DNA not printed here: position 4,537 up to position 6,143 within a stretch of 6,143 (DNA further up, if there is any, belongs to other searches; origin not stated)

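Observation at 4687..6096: Single-chain RaSEA-ArcS fusion: a minimal archaeosine synthase without a PUA/tRNA-binding module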

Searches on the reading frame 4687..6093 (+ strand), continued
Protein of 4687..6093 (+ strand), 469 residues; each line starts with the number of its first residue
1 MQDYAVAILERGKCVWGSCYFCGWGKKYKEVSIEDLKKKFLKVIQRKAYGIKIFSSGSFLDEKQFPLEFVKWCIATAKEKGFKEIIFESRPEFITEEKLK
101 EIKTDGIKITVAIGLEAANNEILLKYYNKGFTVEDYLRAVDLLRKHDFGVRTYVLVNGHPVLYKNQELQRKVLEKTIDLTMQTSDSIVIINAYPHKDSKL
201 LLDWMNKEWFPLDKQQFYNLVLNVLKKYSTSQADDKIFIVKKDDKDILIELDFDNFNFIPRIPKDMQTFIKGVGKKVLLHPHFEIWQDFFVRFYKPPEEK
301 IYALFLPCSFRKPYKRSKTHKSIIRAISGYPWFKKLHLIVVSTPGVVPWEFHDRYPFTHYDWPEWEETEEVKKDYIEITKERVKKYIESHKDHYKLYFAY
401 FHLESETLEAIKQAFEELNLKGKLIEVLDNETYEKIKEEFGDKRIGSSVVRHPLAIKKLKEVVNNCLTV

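Call 20: find_encoding_contigs(protein=P0009, flank=10000, max_places=2)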
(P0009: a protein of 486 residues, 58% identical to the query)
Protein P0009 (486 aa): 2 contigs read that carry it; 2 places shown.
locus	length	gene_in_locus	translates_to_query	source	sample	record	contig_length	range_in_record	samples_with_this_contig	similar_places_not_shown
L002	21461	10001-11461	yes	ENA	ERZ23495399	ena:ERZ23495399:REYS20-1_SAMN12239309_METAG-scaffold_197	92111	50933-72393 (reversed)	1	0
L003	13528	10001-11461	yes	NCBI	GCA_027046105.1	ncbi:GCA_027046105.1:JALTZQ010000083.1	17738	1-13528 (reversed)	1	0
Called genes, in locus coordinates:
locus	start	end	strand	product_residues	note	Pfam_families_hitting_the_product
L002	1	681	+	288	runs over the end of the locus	PF09171:AGOG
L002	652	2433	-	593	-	PF04389:Peptidase_M28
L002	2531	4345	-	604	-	PF00009:GTP_EFTU, PF01926:MMR_HSR1 (weak), PF11987:IF-2, PF14578:GTP_EFTU_D4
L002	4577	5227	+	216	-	PF01092:Ribosomal_S6e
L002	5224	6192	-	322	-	PF04909:Amidohydro_2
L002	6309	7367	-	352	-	PF04055:Radical_SAM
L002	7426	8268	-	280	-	PF02511:Thy1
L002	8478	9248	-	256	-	PF00733:Asn_synthase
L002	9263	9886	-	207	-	PF28410:Diphthami_syn_2_C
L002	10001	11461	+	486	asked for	PF04055:Radical_SAM, PF17884:DUF5591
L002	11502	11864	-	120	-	-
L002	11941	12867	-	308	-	PF12801:Fer4_5, PF25160:LdpA_Fe-S-bd (faint), PF00037:Fer4 (faint), PF12838:Fer4_7 (faint), PF13484:Fer4_16 (faint), PF13187:Fer4_9 (weak), PF13237:Fer4_10, PF14697:Fer4_21 (weak), +1 more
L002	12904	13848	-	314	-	PF12838:Fer4_7, PF13183:Fer4_8 (weak), PF14697:Fer4_21 (weak), PF12838:Fer4_7, PF13237:Fer4_10 (weak), PF14697:Fer4_21, PF12838:Fer4_7 (weak), PF00037:Fer4 (weak), +7 more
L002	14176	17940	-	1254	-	PF04879:Molybdop_Fe4S4 (weak), PF00384:Molybdopterin, PF01568:Molydop_binding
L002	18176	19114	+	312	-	-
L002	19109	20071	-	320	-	-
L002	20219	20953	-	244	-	PF02014:Reeler (weak)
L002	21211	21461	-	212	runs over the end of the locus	-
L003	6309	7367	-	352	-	PF04055:Radical_SAM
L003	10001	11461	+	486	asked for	PF04055:Radical_SAM, PF17884:DUF5591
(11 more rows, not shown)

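Call 21: find_encoding_contigs(protein=P0020, flank=10000, max_places=2)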
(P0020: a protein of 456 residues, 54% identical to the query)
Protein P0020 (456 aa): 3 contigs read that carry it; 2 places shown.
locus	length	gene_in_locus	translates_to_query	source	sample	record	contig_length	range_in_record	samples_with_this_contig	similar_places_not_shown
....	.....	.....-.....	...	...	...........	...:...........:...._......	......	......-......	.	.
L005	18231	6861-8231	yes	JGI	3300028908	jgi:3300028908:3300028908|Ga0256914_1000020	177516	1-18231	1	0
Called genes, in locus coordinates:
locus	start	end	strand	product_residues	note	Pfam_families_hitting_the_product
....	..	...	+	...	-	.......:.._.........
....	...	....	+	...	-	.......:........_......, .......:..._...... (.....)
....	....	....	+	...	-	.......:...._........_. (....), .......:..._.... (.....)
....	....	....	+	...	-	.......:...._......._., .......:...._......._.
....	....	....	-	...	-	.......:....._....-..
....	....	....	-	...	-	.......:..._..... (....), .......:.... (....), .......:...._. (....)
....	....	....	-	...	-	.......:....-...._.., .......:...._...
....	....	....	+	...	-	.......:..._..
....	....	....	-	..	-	-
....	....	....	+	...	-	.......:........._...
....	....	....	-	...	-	-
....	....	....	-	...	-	-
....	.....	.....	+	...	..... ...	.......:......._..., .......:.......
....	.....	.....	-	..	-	-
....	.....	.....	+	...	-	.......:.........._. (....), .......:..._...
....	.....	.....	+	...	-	-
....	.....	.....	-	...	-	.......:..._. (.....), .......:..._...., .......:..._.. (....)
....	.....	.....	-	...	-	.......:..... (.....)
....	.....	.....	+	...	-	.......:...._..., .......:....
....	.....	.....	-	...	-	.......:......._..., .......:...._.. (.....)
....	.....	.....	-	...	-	-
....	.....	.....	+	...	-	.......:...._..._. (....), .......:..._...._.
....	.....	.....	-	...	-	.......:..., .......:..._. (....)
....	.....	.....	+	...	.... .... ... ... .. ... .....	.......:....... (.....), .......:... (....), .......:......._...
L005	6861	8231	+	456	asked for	PF04055:Radical_SAM, PF17884:DUF5591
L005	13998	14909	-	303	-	PF04055:Radical_SAM, PF13353:Fer4_12 (faint)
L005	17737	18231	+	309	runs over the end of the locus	PF08902:DUF1848 (faint), PF20903:SPL (weak), PF04055:Radical_SAM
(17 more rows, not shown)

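Call 22: find_encoding_contigs(protein=P0112, flank=10000, max_places=2)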
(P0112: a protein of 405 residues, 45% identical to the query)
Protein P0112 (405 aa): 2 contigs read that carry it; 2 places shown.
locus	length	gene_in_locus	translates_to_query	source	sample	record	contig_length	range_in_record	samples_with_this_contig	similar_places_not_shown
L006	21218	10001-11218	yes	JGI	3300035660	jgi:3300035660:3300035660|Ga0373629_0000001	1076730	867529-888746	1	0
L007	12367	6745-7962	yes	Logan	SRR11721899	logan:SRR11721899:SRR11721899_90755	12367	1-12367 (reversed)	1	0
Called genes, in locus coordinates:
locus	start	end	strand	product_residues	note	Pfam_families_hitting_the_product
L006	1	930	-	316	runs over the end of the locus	-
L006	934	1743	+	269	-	PF22025:ThiI_fer, PF02926:THUMP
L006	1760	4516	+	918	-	PF07494:Reg_prop (faint), PF13540:RCC1_2 (faint), PF06739:SBBP (weak)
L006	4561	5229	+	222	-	-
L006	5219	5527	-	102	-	PF00352:TBP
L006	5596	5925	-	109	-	-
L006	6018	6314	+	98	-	PF01157:Ribosomal_L21e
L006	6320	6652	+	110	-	PF03874:RNA_pol_Rpb4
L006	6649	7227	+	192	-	PF04919:DUF655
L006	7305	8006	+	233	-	PF00398:RrnaAD, PF13649:Methyltransf_25 (faint)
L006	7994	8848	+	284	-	PF00892:EamA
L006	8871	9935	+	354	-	PF21686:LigD_Prim-Pol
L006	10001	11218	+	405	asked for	PF04055:Radical_SAM, PF17884:DUF5591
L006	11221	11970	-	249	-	-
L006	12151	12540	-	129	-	PF28505:DUF1699_N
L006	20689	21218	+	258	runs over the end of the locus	PF04055:Radical_SAM, PF13353:Fer4_12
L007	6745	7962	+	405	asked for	PF04055:Radical_SAM, PF17884:DUF5591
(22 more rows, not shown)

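Call 28: find_related_loci(query=A1, collection=genome_contigs, flank=10000)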
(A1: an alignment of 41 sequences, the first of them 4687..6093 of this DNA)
Query A1 (469 aa) in genome_contigs; peptide patterns used: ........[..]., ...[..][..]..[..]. (x = any residue, [..] = any of these).
127 stretches matched a pattern; 107 encode a relative of the query (tblastn E <= 1e-3); the best 80 are kept; 80 distinct loci.
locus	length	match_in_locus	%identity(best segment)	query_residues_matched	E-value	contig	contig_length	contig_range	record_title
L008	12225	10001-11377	57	7-467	0e+0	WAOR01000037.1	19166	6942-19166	MAG: Thermodiscus sp. isolate S143_108_esom k151_220284, whole genome shotgun sequence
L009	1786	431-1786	59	7-460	0e+0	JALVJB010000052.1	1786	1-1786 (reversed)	MAG: Acidilobaceae archaeon isolate A1_metabat2_scaf2bin.012 A1_NODE_146934_length_1786_cov_65.509343, whole genome shot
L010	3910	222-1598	58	7-467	0e+0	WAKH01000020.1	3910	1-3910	MAG: Thermodiscus sp. isolate S012_152_esom k151_139690, whole genome shotgun sequence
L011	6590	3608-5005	58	1-468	0e+0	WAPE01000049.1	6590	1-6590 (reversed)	MAG: Candidatus Iainarchaeum archaeon isolate S143_156_esom k151_279343, whole genome shotgun sequence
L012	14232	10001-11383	54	1-463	2e-175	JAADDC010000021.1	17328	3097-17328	MAG: Candidatus Iainarchaeum archaeon isolate L_MaxBin.080 contig-127_3199, whole genome shotgun sequence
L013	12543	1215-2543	54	8-467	4e-174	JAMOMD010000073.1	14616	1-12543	MAG: Thermoproteales archaeon isolate 4281-140_maxbin2_scaf2bin.102 4281-140_scaffold_1776_c1, whole genome shotgun sequ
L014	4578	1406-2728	57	8-467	2e-179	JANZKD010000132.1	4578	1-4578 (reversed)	MAG: Candidatus Culexmicrobium profundum isolate GB-1867-035 Ga0190363_1010177, whole genome shotgun sequence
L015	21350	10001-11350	54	5-468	1e-170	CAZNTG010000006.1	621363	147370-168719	MAG TPA_asm: uncultured Thermoproteaceae archaeon isolate binchicken_co219_71 genome assembly, contig: k141_1128048, who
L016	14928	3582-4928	52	8-469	3e-162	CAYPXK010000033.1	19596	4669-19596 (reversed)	MAG TPA_asm: uncultured Thermoproteaceae archaeon isolate binchicken_co219_93 genome assembly, contig: k141_924650, whol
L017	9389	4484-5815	53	5-468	5e-160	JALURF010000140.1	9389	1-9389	MAG: Thermofilaceae archaeon isolate S146_metabat2_scaf2bin.032_VB S146_NODE_5269_length_9389_cov_1.494170, whole genome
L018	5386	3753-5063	51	8-463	9e-158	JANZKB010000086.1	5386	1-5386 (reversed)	MAG: Candidatus Culexmicrobium thermophilum isolate GB-1845-036 Ga0190361_1003927, whole genome shotgun sequence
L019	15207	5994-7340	51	4-468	2e-155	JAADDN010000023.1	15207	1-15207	MAG: Thermoproteota archaeon isolate L_MaxBin.140 contig-127_4062, whole genome shotgun sequence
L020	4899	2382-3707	51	7-465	1e-155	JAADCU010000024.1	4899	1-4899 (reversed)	MAG: Thermoproteota archaeon isolate L_MaxBin.038 contig-127_23656, whole genome shotgun sequence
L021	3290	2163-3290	56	8-397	2e-155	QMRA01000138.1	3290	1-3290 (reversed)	MAG: Candidatus Methanomethylicota archaeon isolate B20_G2 B20_Guay2_scaffold_28384, whole genome shotgun sequence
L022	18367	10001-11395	57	1-467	0e+0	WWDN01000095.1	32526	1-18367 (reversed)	MAG: Thermodiscus sp. isolate A1_148_esom k151_66032, whole genome shotgun sequence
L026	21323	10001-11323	47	1-467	7e-139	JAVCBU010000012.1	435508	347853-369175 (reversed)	MAG: Thermoproteota archaeon isolate Kor1 Kor1_1, whole genome shotgun sequence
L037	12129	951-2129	44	8-438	2e-117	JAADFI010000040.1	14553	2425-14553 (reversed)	MAG: Candidatus Micrarchaeota archaeon isolate M_MaxBin.015 contig-127_6591, whole genome shotgun sequence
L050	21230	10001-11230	44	6-469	1e-109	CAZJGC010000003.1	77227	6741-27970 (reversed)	MAG TPA_asm: uncultured archaeon isolate SRP216583_co2_141 genome assembly, contig: NODE_110_length_77227_cov_75.662922,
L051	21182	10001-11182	46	6-437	3e-109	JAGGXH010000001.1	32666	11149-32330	MAG: Candidatus Aenigmatarchaeota archaeon isolate AUK147 PB_MBMC_101_c_000000000068, whole genome shotgun sequence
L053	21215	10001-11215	42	8-439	4e-110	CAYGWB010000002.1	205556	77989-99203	MAG TPA_asm: uncultured archaeon isolate ERP119294_co2_105 genome assembly, contig: k141_891702, whole genome shotgun se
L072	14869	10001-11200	43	8-434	6e-104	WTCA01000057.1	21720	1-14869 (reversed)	MAG: archaeon isolate GLR71 c_000000007286, whole genome shotgun sequence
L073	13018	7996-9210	41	8-437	2e-103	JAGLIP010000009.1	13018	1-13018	MAG: Candidatus Aenigmatarchaeota archaeon isolate RS_3_1 ROV157_3.bin.1.fa_9, whole genome shotgun sequence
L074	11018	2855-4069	42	8-437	8e-102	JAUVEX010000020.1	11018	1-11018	MAG: archaeon isolate CSMAG_334 CSMAG_334_k141_1577344_length_11018_cov_10.9312, whole genome shotgun sequence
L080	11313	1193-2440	42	8-439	3e-99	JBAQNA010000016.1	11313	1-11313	MAG: Candidatus Aenigmatarchaeota archaeon isolate MFD12050_ilm_asm_bin17 k127_36223, whole genome shotgun sequence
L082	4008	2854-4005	41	8-414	1e-98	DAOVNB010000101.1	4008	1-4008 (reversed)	MAG TPA_asm: archaeon isolate CSMAG_1486 CSMAG_1486_k141_1620765_length_4008_cov_20.0000, whole genome shotgun sequence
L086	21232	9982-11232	37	6-463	2e-94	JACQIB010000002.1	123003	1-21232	MAG: Candidatus Aenigmatarchaeota archaeon isolate NC_groundwater_1114_Ag_S-0.1um_40_325 S_p1_S3_coassembly_k141_937647,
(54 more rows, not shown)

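Call 32: search_protein_families(library=ncbifam, proteins=[L051:6576-8264:-, L074:4155-5228:+, L050:14602-15807:-, L053:19448-20173:+, L086:7021-7599:+, L072:2608-3669:-, L026:11325-12989:+, L080:8138-8767:-, L082:565-930:+, L037:3423-4508:-], max_evalue=0.00001)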
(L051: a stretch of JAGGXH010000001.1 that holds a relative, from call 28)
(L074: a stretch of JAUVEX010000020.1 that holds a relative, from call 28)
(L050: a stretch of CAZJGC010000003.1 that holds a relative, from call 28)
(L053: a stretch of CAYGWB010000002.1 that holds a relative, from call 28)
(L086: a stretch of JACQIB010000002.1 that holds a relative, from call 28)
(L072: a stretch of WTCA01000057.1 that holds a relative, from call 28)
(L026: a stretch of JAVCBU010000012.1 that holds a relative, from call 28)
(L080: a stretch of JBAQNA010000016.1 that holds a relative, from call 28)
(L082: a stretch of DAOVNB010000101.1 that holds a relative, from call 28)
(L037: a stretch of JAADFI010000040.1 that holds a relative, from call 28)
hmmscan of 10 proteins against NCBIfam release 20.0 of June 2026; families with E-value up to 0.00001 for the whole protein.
L051:6576-8264:- (562 aa): 9 families
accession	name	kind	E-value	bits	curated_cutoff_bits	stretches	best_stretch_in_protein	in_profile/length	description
TIGR00432.2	arcsn_tRNA_tgt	equivalog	4.5e-148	493.3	350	1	6-394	2-393/441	tRNA guanosine(15) transglycosylase TgtA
TIGR00449.1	tgt_general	superfamily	8.2e-71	238.8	47.6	1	6-336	2-364/367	tRNA-guanine transglycosylase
NF040592.1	tRNA_mod_ArcS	equivalog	1.1e-46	159.7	440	2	202-385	112-286/575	archaeosine synthase subunit alpha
TIGR00430.1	Q_tRNA_tgt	equivalog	1.5e-30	106.4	306.75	2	102-330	118-359/368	tRNA guanosine(34) transglycosylase Tgt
NF053620.1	ArchsnAlpArcSThp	equivalog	1.3e-08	33.7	600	0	200-263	78-141/515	archaeosine synthase subunit alpha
NF010367.0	PRK13795.1-2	equivalog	4.2e-08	32.1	456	1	488-561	124-198/584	hypothetical protein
TIGR00451.1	unchar_dom_2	domain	2.7e-07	30.8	27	1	478-560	15-102/107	uncharacterized domain 2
NF003280.0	PRK04270.1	equivalog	7.9e-07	28.1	242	1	488-562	231-307/323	RNA-guided pseudouridylation complex pseudouridine synthase subunit Cbf5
TIGR03684.1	arCOG00985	hypoth_equivalog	1.7e-06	27.9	120.6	1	433-559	10-143/154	arCOG04150 universal archaeal PUA-domain protein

L074:4155-5228:+ (357 aa): 12 families
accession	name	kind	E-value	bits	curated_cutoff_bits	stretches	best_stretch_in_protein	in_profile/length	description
NF040821.1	dipep_PepQ_Arch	equivalog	2.9e-43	148.2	630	1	8-353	1-341/346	Xaa-Pro dipeptidase PepQ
NF007310.0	PRK09795.1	equivalog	1.3e-31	109.7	393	1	13-350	7-348/361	aminopeptidase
NF011174.0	PRK14576.1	subfamily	5e-16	58.5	487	1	113-353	155-397/405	putative endopeptidase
NF008131.0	PRK10879.1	equivalog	6.1e-15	54.9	465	1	120-353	158-420/438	Xaa-Pro aminopeptidase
NF011173.0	PRK14575.1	equivalog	6.4e-15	55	850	1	116-356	159-401/406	putative peptidase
NF010133.0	PRK13607.1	equivalog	1.7e-14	53.5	339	1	124-328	150-389/443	Xaa-Pro dipeptidase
NF011720.0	PRK15173.1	subfamily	5.2e-13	48.7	420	1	116-356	96-338/343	peptidase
NF038259.1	ectoine_DoeA_2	exception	1.9e-11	43.3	575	1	4-355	12-381/386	ectoine hydrolase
TIGR00500.1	met_pdase_I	equivalog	1.1e-10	41.5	171.35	1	135-326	3-203/247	type I methionyl aminopeptidase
NF043017.1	DimsulpropLyDddP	equivalog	6.4e-10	38.4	600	1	73-356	146-439/443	dimethylsulfonioproprionate lyase DddP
TIGR02993.1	ectoine_eutD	equivalog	4.5e-07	29.3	613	1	85-354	105-384/391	ectoine hydrolase DoeA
NF008970.0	PRK12318.1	equivalog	1.5e-06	27.7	267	1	135-326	43-244/291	methionyl aminopeptidase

L050:14602-15807:- (401 aa): 3 families
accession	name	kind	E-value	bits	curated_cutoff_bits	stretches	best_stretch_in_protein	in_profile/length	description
NF003108.1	PRK04031.1-1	equivalog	5.7e-147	490.3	300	1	12-396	1-419/419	DNA primase DnaG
TIGR01391.1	dnaG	equivalog_domain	9.8e-10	37.8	283.6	1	166-301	251-393/414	DNA primase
TIGR00334.1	5S_RNA_mat_M5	equivalog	5.2e-07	29.9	110.65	1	172-270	3-113/174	ribonuclease M5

L053:19448-20173:+ (241 aa): 0 families

L086:7021-7599:+ (192 aa): 2 families
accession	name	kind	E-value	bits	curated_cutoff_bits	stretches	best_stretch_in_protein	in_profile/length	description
TIGR02258.1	2_5_ligase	equivalog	1.5e-43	148.8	65.7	1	8-190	1-179/180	RNA 2',3'-cyclic phosphodiesterase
NF011704.0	PRK15124.1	equivalog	8.9e-10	38.8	184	1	8-191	5-174/176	RNA 2',3'-cyclic phosphodiesterase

L072:2608-3669:- (353 aa): 2 families
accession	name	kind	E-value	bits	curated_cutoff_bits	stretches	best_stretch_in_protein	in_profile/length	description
TIGR03015.1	pepcterm_ATPase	hypoth_equivalog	1.6e-23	83.5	324.5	1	13-256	5-258/269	XrtA/PEP-CTERM system-associated ATPase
NF047389.1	ATPase_Sll1717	subfamily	4.4e-07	29.4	75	0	175-341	267-430/454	P-loop ATPase, Sll1717 family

L026:11325-12989:+ (554 aa): 4 families
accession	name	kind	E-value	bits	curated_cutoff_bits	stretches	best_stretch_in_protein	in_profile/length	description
TIGR00432.2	arcsn_tRNA_tgt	equivalog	1.9e-126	422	350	1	4-387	2-387/441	tRNA guanosine(15) transglycosylase TgtA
TIGR00449.1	tgt_general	superfamily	2e-63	214.5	47.6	1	4-335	2-364/367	tRNA-guanine transglycosylase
NF040592.1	tRNA_mod_ArcS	equivalog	4.6e-33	114.7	440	1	197-388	107-290/575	archaeosine synthase subunit alpha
TIGR00430.1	Q_tRNA_tgt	equivalog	3.3e-23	82.3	306.75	1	103-328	120-358/368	tRNA guanosine(34) transglycosylase Tgt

L080:8138-8767:- (209 aa): 17 families
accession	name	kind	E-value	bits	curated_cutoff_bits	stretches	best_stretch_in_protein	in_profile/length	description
NF041552.1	TF_PrdR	equivalog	2e-15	56.1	795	2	29-85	70-126/577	sigma-54 dependent transcriptional regulator PrdR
TIGR01302.1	IMP_dehydrog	equivalog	3e-10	39.5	481.5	1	31-149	82-200/450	IMP dehydrogenase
NF011447.0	PRK14869.2-3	equivalog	2e-09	36.6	522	0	29-101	68-140/540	putative manganese-dependent inorganic diphosphatase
NF011443.0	PRK14869.1-5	equivalog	2.5e-09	36.1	335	0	82-149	235-304/546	putative manganese-dependent inorganic diphosphatase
NF053603.1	HhpR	exception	8.7e-09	35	520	0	93-148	221-277/282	CBS domain-containing high hydrostatic pressure regulator HhpR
NF005869.0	PRK07807.1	equivalog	3.8e-08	32.8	549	1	29-148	89-203/479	GuaB1 family IMP dehydrogenase-related protein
TIGR01186.1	proV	subfamily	5e-08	32.4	326.6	1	30-148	243-356/363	betaine/proline/choline family ABC transporter ATP-binding protein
NF011440.0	PRK14869.1-2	equivalog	1e-07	31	746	0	86-149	233-298/541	putative manganese-dependent inorganic diphosphatase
NF053863.1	DS11_antiphage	equivalog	1.9e-07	30.5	260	0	103-145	84-127/305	CBS domain-containing anti-phage protein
NF038279.1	TF_CBS_SpxR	exception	3.1e-07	29.5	600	0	92-148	247-304/427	CBS-HotDog domain-containing transcription factor SpxR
NF041569.1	A-tRNAntase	equivalog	7.9e-07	27.7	1440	1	89-147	304-362/880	A-adding tRNA nucleotidyltransferase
TIGR01303.1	IMP_DH_rel_1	equivalog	8.7e-07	28.2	562.75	1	34-146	93-199/475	GuaB1 family IMP dehydrogenase-related protein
NF041630.1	CBS_CbpB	equivalog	9.2e-07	28.8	125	0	115-158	32-76/143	cyclic-di-AMP-binding protein CbpB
NF052358.1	GMPRedGuaB1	equivalog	1.7e-06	27.5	675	1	29-147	89-202/479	GMP reductase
TIGR00400.1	mgtE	equivalog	3.1e-06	26.2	232.75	0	94-149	195-251/450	magnesium transporter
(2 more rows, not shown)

L082:565-930:+ (121 aa): 0 families

L037:3423-4508:- (361 aa): 0 families
